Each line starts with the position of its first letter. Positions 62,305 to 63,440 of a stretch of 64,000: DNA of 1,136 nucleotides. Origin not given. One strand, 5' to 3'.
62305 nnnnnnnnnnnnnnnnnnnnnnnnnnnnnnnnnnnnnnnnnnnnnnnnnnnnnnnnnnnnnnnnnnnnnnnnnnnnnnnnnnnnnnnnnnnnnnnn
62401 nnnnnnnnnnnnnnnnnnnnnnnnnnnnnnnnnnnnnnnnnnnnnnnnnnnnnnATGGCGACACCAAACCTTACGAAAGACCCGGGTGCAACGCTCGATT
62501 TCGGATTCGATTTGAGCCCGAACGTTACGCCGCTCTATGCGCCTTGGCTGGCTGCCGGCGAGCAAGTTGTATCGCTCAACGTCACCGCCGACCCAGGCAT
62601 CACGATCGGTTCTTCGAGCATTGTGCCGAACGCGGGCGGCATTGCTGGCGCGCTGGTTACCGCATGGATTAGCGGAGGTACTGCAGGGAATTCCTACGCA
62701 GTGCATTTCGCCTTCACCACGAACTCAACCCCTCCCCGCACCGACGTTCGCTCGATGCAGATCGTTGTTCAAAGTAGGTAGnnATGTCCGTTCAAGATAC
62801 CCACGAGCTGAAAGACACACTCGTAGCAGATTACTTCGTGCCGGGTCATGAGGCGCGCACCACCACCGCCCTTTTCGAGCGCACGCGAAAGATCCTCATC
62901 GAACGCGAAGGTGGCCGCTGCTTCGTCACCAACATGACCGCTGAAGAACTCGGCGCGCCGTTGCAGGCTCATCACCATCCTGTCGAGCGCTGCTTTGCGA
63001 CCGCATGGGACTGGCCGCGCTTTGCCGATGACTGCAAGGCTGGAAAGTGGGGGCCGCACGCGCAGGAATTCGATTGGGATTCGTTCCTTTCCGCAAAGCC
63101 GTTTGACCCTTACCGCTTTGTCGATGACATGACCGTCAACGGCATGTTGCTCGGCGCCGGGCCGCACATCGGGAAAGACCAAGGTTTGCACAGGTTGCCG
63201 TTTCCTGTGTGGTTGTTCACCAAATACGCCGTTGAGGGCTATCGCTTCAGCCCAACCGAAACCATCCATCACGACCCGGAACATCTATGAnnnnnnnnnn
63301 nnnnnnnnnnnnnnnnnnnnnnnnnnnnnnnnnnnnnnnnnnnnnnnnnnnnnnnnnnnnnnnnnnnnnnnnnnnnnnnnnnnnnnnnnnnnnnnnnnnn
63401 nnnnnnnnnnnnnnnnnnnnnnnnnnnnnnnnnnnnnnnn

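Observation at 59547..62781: Second fibre-like module downstream of the lysis genes, containing a 578-aa protein with about 17 degenerate 20-aa tandem repeats and a lectin/LamG-like N-terminal part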

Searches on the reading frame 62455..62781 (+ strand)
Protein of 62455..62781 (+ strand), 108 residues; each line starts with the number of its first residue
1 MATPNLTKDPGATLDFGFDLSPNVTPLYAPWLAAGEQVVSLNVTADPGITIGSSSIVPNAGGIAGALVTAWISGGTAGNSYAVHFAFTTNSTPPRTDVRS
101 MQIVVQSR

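Call 3: search_protein_families(library=pfam, proteins=[window:62455-62781:+], max_evalue=0.1)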
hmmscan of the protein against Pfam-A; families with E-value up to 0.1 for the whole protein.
window:62455-62781:+ (108 aa): 1 family
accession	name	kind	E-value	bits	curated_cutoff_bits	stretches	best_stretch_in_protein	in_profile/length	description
PF23148.1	Gp77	-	1.6e-16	61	27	1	8-103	1-83/84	Podophage GP4 fiber-tail adaptor protein gp77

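Call 4: search_protein_families(library=phrogs, proteins=[window:62455-62781:+], max_evalue=0.01)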
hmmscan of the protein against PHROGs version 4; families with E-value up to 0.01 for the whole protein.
window:62455-62781:+ (108 aa): 1 family
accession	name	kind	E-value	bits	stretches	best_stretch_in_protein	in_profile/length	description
phrog_4137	-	unknown function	1.9e-05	25.1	1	7-106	263-347/349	-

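Call 15: search_solved_structures(query=window:62455-62781:+, max_evalue=1, show_alignments=2)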
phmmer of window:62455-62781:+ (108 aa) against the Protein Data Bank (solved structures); distinct sequences matched with E-value up to 1: 1.
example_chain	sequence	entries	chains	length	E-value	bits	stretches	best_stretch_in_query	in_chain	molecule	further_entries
8jou_D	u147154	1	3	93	0.0013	22.1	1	28-89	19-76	Virion-associated phage protein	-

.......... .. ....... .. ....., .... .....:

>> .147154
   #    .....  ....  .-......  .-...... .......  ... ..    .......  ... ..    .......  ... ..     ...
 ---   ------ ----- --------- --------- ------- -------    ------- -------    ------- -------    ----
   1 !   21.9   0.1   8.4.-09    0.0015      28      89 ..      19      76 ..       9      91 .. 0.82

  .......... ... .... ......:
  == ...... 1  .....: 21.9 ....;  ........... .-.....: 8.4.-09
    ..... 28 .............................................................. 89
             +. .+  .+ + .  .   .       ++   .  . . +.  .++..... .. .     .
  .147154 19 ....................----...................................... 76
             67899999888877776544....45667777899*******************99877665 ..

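Call 22: search_dna_similar(query=window:62455-62781:+, collection=phages, mode=protein, max_evalue=0.01, max_rows=40)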
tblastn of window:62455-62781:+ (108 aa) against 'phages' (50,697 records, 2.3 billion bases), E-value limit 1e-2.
Records with a match: 51; places in all: 51; records where one place covers at least 80% of the query: 51.
Best place of each record, by identity: <60% 51.
By first word of the organism name: Mycobacterium 42; Rhodococcus 5; Microcystis 3; Phage 1.
By host as written in the record: Mycobacterium smegmatis mc2 155 23; Mycobacterium smegmatis mc#155 13; Rhodococcus equi NRRL B-16538 3; Microcystis aeruginosa 3; Mycobacterium chelonae ATCC 35752_DMP1 2; Rhodococcus equi 2; Mycobacterium smegamtis mc2 155 2; Mycobacterium abscessus GD54 1; and 2 more.
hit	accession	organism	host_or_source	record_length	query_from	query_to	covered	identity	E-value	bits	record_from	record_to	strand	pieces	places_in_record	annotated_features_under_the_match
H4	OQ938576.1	Rhodococcus phage Shagrat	Rhodococcus equi NRRL B-16538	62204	3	108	98%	36.8%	3e-9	58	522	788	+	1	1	2: hypothetical protein | 1: hypothetical protein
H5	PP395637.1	Microcystis phage Mae-JY04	Microcystis aeruginosa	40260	8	108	94%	35.3%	5e-3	40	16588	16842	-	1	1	hypothetical protein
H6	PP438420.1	Microcystis phage Mae-JY28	Microcystis aeruginosa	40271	8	108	94%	35.3%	5e-3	40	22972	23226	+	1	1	hypothetical protein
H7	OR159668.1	Mycobacterium phage Aegeus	Mycobacterium chelonae ATCC 35752_DMP1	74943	5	103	92%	35.3%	1e-5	48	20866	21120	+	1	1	22: hypothetical protein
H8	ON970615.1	Mycobacterium phage Baudelaire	Mycobacterium chelonae ATCC 35752_DMP1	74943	5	103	92%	35.3%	1e-5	48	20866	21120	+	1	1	22: hypothetical protein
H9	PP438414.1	Microcystis phage Mae-JY22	Microcystis aeruginosa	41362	4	108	97%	32.7%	2e-5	47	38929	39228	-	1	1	hypothetical protein (x2)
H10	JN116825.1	Rhodococcus phage REQ1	Rhodococcus equi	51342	5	108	96%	32.7%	7e-6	49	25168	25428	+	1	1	primase/polymerase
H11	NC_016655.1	Rhodococcus phage REQ1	Rhodococcus equi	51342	5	108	96%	32.7%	7e-6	49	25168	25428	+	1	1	DNA polymerase/primase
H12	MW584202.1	Mycobacterium phage prophiGD54-2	Mycobacterium abscessus GD54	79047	6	107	94%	31.7%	4e-5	46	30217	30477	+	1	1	40: hypothetical protein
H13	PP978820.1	Rhodococcus phage Madraxi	Rhodococcus equi NRRL B-16538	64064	7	108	94%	31.4%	1e-6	51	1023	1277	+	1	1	2: hypothetical protein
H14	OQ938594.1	Rhodococcus phage Jflix2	Rhodococcus equi NRRL B-16538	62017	7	108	94%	31.4%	1e-5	48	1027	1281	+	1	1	2: hypothetical protein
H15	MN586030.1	Mycobacterium phage BobsGarage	Mycobacterium smegmatis mc#155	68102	1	108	100%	29.6%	1e-4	45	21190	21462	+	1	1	22: hypothetical protein | 21: hypothetical protein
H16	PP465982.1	Mycobacterium phage MS810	Mycolicibacterium smegmatis MC2 155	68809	1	108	100%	29.6%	1e-4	45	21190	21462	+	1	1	hypothetical protein | minor tail protein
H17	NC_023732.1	Mycobacterium phage Rumpelstiltskin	Mycobacterium smegmatis mc2 155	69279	1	108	100%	29.6%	1e-4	45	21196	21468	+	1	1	22: hypothetical protein | 21: minor tail protein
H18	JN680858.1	Mycobacterium phage Rumpelstiltskin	Mycobacterium smegmatis mc2 155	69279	1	108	100%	29.6%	1e-4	45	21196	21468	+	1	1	22: hypothetical protein | 21: hypothetical protein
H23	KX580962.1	Mycobacterium phage Wilder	Mycobacterium smegmatis mc#155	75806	1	108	100%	29.6%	1e-4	45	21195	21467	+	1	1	minor tail protein (x2)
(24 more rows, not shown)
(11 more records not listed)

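Call 24: get_annotated_region(hit=H23, flank=6000)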
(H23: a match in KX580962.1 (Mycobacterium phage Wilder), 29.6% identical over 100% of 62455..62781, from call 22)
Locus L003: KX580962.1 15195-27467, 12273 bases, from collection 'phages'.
description: Mycobacterium phage Wilder, complete genome.
organism: Mycobacterium phage Wilder (NCBI taxid 1897507)
taxonomy: Viruses; Duplodnaviria; Heunggongvirae; Uroviricota; Caudoviricetes; Vilmaviridae; Lclasvirinae; Faithunavirus
host: Mycobacterium smegmatis mc#155; source: soil; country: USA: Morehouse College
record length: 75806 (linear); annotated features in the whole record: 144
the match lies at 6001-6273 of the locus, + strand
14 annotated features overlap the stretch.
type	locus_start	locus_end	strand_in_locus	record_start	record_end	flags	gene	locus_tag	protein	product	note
CDS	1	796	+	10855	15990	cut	-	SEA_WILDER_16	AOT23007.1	tape measure protein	-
CDS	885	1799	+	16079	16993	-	-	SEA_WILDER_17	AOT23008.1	minor tail protein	-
CDS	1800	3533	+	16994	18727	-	-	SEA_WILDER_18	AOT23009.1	minor tail protein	-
CDS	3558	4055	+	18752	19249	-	-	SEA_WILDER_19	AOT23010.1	minor tail protein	-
CDS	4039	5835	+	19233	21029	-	-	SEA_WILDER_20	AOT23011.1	minor tail protein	-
CDS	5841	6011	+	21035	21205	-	-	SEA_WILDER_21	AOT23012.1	minor tail protein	-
CDS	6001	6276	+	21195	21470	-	-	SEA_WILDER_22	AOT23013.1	minor tail protein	-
CDS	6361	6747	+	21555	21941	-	-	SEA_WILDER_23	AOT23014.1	hypothetical protein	-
CDS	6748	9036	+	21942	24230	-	-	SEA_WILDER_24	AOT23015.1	minor tail protein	-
CDS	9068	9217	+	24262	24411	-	-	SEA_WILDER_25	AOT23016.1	hypothetical protein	-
CDS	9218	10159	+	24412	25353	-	-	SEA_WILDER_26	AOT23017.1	hypothetical protein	-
CDS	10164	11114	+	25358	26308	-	-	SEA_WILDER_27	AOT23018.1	lysin A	-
CDS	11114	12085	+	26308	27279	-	-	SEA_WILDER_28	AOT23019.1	lysin B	-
CDS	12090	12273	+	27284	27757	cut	-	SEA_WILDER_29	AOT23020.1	hypothetical protein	-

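Call 79: search_protein_families(library=pfam, proteins=[L003:6361-6747:+, L003:6748-9036:+], max_evalue=0.1)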
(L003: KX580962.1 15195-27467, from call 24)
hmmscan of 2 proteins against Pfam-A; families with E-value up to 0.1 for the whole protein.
L003:6361-6747:+ (128 aa): 1 family
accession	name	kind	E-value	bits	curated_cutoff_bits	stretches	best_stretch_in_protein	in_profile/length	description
PF23140.1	Gp80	-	7.8e-30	104.3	27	1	10-123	6-127/128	Podophage GP4 fiber I protein gp80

L003:6748-9036:+ (762 aa): 1 family
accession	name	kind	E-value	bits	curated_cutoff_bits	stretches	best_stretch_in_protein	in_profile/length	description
PF21722.4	Gly_rich_2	-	1.5e-22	81.1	24.3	1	236-418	3-226/226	Glycine-rich domain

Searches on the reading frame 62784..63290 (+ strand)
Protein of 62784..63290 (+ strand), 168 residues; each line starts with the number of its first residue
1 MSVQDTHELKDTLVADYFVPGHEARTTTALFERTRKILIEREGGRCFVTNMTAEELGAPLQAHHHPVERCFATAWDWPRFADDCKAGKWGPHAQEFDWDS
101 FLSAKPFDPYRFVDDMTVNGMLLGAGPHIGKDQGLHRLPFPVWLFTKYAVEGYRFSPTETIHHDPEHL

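Call 3: search_protein_families(library=pfam, proteins=[window:62784-63290:+], max_evalue=0.1)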
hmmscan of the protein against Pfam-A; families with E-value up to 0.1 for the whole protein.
window:62784-63290:+ (168 aa): 0 families

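Call 4: search_protein_families(library=phrogs, proteins=[window:62784-63290:+], max_evalue=0.01)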
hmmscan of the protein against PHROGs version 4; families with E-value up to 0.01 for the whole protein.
window:62784-63290:+ (168 aa): 1 family
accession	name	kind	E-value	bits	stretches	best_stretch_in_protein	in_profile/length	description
phrog_8048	-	DNA, RNA and nucleotide metabolism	4.8e-24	86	1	2-164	135-266/273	HNH endonuclease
